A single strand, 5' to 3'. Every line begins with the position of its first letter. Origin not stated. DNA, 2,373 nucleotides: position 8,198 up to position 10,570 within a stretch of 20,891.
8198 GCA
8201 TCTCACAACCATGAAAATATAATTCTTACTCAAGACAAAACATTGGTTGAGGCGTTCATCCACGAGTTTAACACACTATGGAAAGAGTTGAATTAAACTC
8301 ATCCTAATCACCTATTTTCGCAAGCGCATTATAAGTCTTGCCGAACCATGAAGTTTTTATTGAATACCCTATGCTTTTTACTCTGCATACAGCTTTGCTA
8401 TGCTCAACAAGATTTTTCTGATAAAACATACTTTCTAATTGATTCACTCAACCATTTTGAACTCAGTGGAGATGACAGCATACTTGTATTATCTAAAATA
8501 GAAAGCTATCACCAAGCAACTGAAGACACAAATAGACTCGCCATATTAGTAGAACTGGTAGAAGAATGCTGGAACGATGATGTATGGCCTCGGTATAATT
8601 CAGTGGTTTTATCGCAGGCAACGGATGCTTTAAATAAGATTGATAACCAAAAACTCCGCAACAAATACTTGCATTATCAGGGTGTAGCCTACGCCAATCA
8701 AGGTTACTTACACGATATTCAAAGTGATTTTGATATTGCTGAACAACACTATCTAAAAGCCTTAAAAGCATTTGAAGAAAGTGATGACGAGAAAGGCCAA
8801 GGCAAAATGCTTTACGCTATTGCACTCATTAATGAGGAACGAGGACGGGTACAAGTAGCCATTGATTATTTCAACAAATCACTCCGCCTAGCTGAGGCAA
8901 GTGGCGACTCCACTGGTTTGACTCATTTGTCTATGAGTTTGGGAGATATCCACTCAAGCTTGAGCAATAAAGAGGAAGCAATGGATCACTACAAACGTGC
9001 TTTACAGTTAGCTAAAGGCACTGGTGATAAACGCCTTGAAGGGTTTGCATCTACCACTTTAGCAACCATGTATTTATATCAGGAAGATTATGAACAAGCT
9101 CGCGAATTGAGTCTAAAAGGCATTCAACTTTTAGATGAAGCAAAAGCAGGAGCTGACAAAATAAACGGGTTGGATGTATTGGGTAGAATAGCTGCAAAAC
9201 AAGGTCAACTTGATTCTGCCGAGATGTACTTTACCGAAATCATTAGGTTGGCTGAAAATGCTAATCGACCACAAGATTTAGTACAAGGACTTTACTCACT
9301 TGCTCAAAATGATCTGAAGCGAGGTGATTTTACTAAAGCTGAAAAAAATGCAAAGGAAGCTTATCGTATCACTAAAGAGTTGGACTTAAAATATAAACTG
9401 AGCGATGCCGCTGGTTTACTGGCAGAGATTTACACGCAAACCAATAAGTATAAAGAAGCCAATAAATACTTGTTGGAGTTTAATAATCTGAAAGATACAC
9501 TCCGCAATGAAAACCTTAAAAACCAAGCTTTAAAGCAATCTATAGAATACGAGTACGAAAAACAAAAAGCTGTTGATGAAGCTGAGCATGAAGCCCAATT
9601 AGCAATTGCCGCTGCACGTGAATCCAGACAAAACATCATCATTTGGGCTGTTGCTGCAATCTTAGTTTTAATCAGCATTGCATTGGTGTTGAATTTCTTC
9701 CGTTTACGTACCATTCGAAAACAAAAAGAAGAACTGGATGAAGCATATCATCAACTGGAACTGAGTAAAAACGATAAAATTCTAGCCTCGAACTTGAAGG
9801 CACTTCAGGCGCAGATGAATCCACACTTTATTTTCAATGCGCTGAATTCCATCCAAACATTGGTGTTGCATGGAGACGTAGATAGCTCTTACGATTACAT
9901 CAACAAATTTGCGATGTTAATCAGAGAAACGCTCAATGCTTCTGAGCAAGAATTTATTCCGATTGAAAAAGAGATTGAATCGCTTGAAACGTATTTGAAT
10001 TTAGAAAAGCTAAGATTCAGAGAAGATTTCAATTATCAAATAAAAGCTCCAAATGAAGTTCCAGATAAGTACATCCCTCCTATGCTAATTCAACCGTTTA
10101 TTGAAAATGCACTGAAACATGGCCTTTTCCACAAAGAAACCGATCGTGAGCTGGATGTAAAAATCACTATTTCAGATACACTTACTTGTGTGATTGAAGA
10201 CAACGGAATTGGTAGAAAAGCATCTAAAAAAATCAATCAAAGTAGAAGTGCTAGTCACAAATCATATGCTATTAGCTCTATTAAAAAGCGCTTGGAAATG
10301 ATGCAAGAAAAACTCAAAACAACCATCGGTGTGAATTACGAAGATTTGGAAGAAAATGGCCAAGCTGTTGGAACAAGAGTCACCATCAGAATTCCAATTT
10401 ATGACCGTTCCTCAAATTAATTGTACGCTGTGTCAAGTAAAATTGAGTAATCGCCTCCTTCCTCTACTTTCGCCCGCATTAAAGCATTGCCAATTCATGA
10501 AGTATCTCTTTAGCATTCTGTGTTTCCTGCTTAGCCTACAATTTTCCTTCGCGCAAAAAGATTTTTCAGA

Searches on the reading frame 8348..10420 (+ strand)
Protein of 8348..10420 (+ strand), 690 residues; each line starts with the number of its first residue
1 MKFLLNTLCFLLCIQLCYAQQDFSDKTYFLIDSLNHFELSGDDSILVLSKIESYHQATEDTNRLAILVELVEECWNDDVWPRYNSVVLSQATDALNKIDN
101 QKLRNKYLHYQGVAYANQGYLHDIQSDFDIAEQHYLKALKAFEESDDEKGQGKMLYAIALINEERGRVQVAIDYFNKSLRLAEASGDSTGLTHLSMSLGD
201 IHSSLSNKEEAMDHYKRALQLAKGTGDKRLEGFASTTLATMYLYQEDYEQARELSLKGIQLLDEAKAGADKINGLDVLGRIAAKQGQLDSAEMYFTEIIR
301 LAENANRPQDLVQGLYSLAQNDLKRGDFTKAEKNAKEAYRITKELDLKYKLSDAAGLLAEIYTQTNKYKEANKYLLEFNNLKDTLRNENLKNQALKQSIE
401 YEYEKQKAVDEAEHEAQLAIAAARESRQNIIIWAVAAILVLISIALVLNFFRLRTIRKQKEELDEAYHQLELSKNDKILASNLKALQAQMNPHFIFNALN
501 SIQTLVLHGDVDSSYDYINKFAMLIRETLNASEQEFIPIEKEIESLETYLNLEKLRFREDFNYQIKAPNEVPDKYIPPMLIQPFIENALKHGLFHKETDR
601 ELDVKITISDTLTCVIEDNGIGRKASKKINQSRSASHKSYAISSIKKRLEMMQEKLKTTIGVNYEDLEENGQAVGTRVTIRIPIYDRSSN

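Call 8: search_protein_families(library=pfam, proteins=[window:8348-10420:+], max_evalue=0.01)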
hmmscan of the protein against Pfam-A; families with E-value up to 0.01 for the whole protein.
window:8348-10420:+ (690 aa): 13 families
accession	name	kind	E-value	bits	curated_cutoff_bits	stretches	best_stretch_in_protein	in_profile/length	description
PF13424.12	TPR_12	-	1.1e-23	83.6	30.1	3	154-223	5-76/77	Tetratricopeptide repeat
PF06580.19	His_kinase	-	1.9e-23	83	25.2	1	482-560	2-80/81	Histidine kinase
PF17874.7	TPR_MalT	-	5.1e-18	65.9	45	2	233-395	41-201/336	MalT-like TPR region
PF07719.23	TPR_2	-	1.7e-16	59.3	27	0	198-223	7-32/34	Tetratricopeptide repeat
PF00515.34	TPR_1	-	1.9e-12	46.8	27.8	1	197-222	6-31/34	Tetratricopeptide repeat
PF13181.12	TPR_8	-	2.4e-12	46.4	25.7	0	197-223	6-32/34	Tetratricopeptide repeat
PF13432.12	TPR_16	-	6e-10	39.8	32.7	1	125-182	10-61/65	Tetratricopeptide repeat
PF13176.12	TPR_7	-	2.6e-08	33.8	27.9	0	197-228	4-35/36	Tetratricopeptide repeat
PF13374.12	TPR_10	-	9e-06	26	27.5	0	197-223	7-33/42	Tetratricopeptide repeat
PF13428.12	TPR_14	-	1.6e-05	25.5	23.5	0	197-223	6-32/44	Tetratricopeptide repeat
PF02518.31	HATPase_c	-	1.8e-05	25.6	26.4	1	580-684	9-109/111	Histidine kinase-, DNA gyrase B-, and HSP90-like ATPase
PF02009.21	RIFIN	-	0.0053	17.1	32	1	332-468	186-322/327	Rifin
PF23914.1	TPR_CcmH_CycH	-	0.0054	17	42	0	196-304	54-153/158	Cytochrome c-type biogenesis protein H TPR domain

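Call 33: search_protein_families(library=ncbifam, proteins=[window:8348-10420:+], max_evalue=0.1)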
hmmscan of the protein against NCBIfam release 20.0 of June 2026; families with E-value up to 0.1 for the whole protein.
window:8348-10420:+ (690 aa): 8 families
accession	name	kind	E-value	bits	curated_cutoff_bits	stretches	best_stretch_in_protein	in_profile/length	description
NF053520.1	HK_Porph_FimS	equivalog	6.3e-19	67.7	600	2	90-302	102-314/618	sensor histidine kinase FimS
NF053720.1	NsdA_fam_reg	subfamily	7.4e-14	52.1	75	2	209-258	218-267/432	NsdA family TPR-like regulatory protein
NF053617.1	SARPRegAfsRStmc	equivalog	3.3e-12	45.2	1430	1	110-309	774-973/986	SARP-family global regulator AfsR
NF041717.1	HaaA_phane_TPR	equivalog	1.3e-07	30.2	1125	1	113-311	673-871/882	cyclophane-containing RiPP biosynthesis TPR protein HaaT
NF033762.1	social_mot_Tgl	equivalog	2.6e-06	27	225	1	145-253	24-121/252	social motility TPR repeat lipoprotein Tgl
NF002725.1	PRK02603.1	equivalog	0.00078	19.5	143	2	114-182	37-102/173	photosystem I assembly protein Ycf3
NF004285.1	PRK05696.1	equivalog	0.019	14.7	179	1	413-498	3-81/171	flagellar basal body-associated protein FliL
NF046005.2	near_gluc_PtsG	equivalog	0.055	13.7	45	0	428-464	3-40/85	MPN207a family PTS transporter accessory protein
